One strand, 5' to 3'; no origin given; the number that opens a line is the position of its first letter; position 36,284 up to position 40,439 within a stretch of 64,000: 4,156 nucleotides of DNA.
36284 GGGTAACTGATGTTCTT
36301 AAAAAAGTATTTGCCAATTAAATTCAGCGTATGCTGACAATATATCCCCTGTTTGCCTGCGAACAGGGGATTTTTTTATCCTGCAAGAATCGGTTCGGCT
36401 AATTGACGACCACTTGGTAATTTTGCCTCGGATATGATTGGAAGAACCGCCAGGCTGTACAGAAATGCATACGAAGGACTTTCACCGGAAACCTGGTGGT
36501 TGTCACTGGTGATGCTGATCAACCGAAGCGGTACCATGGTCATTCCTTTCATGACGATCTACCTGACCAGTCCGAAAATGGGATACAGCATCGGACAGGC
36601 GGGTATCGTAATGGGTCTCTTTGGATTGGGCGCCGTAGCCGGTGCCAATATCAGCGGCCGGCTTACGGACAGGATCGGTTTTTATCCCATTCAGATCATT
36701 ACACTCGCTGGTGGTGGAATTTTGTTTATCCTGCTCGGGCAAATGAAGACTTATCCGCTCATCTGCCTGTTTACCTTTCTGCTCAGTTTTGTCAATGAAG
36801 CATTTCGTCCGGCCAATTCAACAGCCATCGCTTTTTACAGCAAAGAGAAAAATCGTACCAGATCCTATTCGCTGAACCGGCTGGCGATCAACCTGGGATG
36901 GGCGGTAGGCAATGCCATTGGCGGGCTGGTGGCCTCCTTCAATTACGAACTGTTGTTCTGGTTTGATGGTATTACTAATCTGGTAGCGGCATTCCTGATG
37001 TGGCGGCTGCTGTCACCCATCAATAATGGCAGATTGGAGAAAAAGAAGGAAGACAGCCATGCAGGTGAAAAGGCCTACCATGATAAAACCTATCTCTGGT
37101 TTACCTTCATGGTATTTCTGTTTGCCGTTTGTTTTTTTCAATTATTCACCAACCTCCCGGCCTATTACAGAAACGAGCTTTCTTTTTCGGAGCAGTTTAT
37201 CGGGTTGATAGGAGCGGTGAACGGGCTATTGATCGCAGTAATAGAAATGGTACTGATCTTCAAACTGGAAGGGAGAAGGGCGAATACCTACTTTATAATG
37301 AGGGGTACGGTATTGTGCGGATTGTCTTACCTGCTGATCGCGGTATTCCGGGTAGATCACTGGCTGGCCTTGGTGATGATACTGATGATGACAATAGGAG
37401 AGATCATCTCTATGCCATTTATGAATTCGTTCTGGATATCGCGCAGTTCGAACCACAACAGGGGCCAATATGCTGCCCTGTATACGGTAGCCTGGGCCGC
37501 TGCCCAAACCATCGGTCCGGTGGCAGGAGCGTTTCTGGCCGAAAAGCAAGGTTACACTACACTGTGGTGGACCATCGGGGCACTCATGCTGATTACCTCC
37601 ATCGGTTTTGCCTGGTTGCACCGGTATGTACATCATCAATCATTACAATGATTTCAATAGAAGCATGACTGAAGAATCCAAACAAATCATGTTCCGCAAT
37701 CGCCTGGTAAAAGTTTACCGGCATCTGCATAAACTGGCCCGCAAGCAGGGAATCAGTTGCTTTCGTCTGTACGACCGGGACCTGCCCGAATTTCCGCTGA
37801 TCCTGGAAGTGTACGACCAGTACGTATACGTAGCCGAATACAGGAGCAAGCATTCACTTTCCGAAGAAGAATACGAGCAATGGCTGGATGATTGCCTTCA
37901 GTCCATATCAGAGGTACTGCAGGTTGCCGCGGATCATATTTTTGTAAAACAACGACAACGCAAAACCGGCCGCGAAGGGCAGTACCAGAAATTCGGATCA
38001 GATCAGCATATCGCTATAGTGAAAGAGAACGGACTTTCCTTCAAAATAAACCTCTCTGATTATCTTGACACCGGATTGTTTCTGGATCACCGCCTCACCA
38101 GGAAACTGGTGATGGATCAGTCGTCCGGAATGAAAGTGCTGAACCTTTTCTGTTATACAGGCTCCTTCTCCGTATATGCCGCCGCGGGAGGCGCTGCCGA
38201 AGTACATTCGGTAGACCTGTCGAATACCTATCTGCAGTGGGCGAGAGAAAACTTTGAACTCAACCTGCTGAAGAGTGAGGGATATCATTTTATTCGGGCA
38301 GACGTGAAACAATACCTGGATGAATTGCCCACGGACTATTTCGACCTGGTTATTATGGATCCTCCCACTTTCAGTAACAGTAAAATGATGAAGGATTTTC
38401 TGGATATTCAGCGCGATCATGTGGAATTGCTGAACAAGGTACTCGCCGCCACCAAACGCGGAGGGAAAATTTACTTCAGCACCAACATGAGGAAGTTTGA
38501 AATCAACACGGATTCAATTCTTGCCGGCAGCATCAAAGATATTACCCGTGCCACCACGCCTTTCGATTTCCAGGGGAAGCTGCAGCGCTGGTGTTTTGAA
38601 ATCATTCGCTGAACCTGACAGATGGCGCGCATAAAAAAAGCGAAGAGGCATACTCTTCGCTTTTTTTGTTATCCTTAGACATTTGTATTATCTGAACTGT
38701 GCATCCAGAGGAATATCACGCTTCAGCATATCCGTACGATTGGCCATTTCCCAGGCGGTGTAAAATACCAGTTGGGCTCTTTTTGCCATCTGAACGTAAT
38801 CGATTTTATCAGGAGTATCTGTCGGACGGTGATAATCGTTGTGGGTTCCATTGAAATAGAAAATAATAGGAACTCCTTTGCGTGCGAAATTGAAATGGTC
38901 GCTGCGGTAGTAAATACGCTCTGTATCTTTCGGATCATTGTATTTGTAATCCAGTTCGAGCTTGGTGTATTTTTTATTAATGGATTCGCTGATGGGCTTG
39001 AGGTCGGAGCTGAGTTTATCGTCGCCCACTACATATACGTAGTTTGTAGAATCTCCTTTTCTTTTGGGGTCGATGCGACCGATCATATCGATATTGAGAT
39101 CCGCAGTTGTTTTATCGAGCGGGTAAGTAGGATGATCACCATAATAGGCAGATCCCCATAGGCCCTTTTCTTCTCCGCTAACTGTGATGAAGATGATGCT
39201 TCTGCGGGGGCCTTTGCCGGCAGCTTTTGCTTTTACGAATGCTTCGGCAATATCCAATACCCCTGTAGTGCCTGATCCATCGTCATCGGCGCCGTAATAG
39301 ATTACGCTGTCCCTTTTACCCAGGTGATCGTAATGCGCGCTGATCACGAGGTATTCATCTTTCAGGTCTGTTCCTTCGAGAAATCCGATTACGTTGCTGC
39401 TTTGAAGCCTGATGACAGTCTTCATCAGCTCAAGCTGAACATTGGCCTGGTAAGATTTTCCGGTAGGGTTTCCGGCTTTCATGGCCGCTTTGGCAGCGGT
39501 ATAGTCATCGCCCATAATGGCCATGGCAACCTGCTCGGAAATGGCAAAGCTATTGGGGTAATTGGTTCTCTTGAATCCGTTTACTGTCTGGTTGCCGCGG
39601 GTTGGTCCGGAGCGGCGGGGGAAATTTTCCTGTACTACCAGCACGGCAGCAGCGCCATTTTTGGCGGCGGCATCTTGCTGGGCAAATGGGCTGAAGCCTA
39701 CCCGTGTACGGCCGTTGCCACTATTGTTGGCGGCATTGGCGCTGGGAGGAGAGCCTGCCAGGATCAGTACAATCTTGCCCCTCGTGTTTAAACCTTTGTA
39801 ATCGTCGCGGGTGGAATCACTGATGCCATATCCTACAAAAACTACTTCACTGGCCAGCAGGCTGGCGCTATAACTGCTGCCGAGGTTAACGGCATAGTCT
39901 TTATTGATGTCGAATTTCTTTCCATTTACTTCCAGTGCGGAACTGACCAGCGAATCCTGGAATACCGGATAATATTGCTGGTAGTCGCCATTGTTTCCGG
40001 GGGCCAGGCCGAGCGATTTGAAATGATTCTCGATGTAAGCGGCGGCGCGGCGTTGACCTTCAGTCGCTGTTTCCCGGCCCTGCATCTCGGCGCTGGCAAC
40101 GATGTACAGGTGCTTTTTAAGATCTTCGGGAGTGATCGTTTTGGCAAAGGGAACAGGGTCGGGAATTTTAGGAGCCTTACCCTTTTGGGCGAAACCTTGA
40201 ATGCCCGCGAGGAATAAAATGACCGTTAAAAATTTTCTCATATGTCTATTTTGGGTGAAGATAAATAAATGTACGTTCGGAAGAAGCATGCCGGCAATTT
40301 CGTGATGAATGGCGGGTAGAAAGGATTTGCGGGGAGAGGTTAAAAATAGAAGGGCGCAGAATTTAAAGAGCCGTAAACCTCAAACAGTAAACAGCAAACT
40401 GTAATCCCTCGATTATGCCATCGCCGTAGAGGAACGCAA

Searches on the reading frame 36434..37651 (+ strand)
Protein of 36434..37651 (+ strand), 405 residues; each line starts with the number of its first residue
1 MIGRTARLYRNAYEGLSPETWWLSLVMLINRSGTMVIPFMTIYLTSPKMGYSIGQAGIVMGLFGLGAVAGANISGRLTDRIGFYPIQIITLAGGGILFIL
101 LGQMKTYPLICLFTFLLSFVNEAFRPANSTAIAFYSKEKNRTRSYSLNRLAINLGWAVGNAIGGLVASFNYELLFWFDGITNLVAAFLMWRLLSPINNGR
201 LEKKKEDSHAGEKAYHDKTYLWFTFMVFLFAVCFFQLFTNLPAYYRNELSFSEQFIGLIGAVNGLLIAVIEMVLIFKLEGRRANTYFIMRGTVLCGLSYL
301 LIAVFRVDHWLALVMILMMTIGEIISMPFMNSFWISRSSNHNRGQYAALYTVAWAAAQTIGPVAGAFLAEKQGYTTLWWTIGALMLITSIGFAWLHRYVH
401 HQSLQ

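Call 75: search_protein_families(library=pfam, proteins=[window:36434-37651:+], max_evalue=0.00001)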
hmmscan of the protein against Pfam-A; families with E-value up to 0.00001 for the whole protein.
window:36434-37651:+ (405 aa): 2 families
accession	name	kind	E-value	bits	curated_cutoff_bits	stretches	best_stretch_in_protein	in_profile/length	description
PF07690.21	MFS_1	-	2.2e-48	165.4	33.4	2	32-357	10-342/347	Major Facilitator Superfamily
PF05977.19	MFS_3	-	4.2e-06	25.9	27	1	102-390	98-388/524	Transmembrane secretion effector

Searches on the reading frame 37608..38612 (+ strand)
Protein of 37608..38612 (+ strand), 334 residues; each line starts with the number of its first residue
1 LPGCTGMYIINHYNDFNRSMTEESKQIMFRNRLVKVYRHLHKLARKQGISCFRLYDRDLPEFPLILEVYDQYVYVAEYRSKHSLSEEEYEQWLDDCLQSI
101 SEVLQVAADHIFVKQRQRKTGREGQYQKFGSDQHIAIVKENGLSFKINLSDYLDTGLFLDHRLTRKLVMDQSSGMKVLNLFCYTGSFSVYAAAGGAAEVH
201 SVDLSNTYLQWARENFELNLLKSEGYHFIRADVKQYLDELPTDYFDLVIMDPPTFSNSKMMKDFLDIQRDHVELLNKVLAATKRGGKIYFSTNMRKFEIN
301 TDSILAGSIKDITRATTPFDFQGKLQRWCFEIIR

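Call 75: search_protein_families(library=pfam, proteins=[window:37608-38612:+], max_evalue=0.00001)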
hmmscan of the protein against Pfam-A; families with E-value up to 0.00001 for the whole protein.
window:37608-38612:+ (334 aa): 7 families
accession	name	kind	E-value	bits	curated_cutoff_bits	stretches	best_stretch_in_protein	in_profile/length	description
PF10672.15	Methyltrans_SAM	-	3.1e-26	92.7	27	1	129-276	79-229/286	S-adenosylmethionine-dependent methyltransferase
PF13847.12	Methyltransf_31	-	5.9e-12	45.9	27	1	172-292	2-111/145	Methyltransferase domain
PF03602.21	Cons_hypoth95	-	4.5e-08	33.4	24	1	172-276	40-144/182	Conserved hypothetical protein 95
PF02475.24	TRM5-TYW2_MTfase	-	6.4e-08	33.2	28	1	137-298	2-153/164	TRM5/TYW2 methyltransferase domain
PF13649.12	Methyltransf_25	-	2.4e-07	31.8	27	1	177-250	1-70/97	Methyltransferase domain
PF05175.20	MTS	-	3.2e-06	27.3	23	1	169-262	27-116/170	Methyltransferase small domain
PF01728.25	FtsJ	-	8.7e-06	26.2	24.1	0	173-259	21-106/181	FtsJ-like methyltransferase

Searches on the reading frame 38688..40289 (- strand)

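Call 75: search_protein_families(library=pfam, proteins=[window:38688-40289:-], max_evalue=0.00001)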
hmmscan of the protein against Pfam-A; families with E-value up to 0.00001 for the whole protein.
window:38688-40289:- (533 aa): 1 family
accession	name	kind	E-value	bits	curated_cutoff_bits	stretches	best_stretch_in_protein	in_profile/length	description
PF04389.22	Peptidase_M28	-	7.9e-40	137.1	21.3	1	299-510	1-191/193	Peptidase family M28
